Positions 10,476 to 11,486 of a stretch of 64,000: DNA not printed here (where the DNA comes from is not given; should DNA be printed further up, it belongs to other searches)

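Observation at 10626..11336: KaiC-like ATPase with a degenerate P-loop immediately upstream of the subtilase/pilus block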

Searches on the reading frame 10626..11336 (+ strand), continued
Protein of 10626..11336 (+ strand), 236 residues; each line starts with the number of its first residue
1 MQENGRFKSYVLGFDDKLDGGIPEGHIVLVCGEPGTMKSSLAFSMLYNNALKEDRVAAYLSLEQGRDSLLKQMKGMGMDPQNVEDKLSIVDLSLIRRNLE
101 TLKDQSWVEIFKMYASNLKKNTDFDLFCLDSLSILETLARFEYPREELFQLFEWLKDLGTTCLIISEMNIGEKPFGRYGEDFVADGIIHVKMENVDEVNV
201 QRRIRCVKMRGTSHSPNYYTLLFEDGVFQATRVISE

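Call 87: search_protein_families(library=pfam, proteins=[P0205, P0450, P0496, P0486], max_evalue=0.01)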
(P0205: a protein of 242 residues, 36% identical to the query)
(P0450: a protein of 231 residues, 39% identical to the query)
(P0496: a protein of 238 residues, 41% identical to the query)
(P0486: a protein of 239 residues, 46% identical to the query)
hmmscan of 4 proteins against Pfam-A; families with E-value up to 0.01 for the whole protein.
P0205 (242 aa): 5 families
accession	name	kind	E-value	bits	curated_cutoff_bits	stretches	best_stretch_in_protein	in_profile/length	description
PF06745.19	ATPase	-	8.1e-34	117.4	26.6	1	6-224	2-223/231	KaiC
PF13481.12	AAA_25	-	1.4e-08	35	27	1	14-155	24-176/195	AAA domain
PF00154.27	RecA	-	0.00016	21.6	27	1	7-81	35-107/262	recA bacterial DNA recombination protein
PF08423.17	Rad51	-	0.00052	19.8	22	1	8-151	11-157/244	Rad51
PF03796.21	DnaB_C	-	0.0029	17.5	27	0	9-70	6-66/255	DnaB-like helicase C terminal domain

P0450 (231 aa): 4 families
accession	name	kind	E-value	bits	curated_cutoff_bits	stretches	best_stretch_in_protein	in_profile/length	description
PF06745.19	ATPase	-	5.3e-45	154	26.6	1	6-225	1-223/231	KaiC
PF13481.12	AAA_25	-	3.7e-07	30.4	27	1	17-132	26-153/195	AAA domain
PF03796.21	DnaB_C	-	9.4e-06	25.6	27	1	7-73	3-68/255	DnaB-like helicase C terminal domain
PF23442.1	DUF7125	-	0.00068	19.3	29.1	1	5-67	3-59/207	Family of unknown function (DUF7125)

P0496 (238 aa): 5 families
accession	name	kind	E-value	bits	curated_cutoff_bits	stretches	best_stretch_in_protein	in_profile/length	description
PF06745.19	ATPase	-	3.3e-44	151.4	26.6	1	6-220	1-217/231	KaiC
PF13481.12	AAA_25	-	1.2e-08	35.3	27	1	17-132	26-153/195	AAA domain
PF03796.21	DnaB_C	-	7e-06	26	27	1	7-147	3-154/255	DnaB-like helicase C terminal domain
PF23442.1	DUF7125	-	0.00018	21.1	29.1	1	7-36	5-34/207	Family of unknown function (DUF7125)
PF13479.12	AAA_24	-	0.0033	17.7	27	1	26-131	4-73/195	AAA domain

P0486 (239 aa): 5 families
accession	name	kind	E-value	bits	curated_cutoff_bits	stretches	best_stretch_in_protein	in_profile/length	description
PF06745.19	ATPase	-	4.6e-43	147.7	26.6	1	6-220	1-217/231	KaiC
PF13481.12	AAA_25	-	0.00011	22.3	27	1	11-131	20-152/195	AAA domain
PF03796.21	DnaB_C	-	0.00041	20.3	27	1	15-170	10-181/255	DnaB-like helicase C terminal domain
PF01695.23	IstB_IS21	-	0.0006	19.8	24.1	0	23-62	91-129/238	IstB-like ATP binding protein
PF13479.12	AAA_24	-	0.004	17.5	27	0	26-134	4-76/195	AAA domain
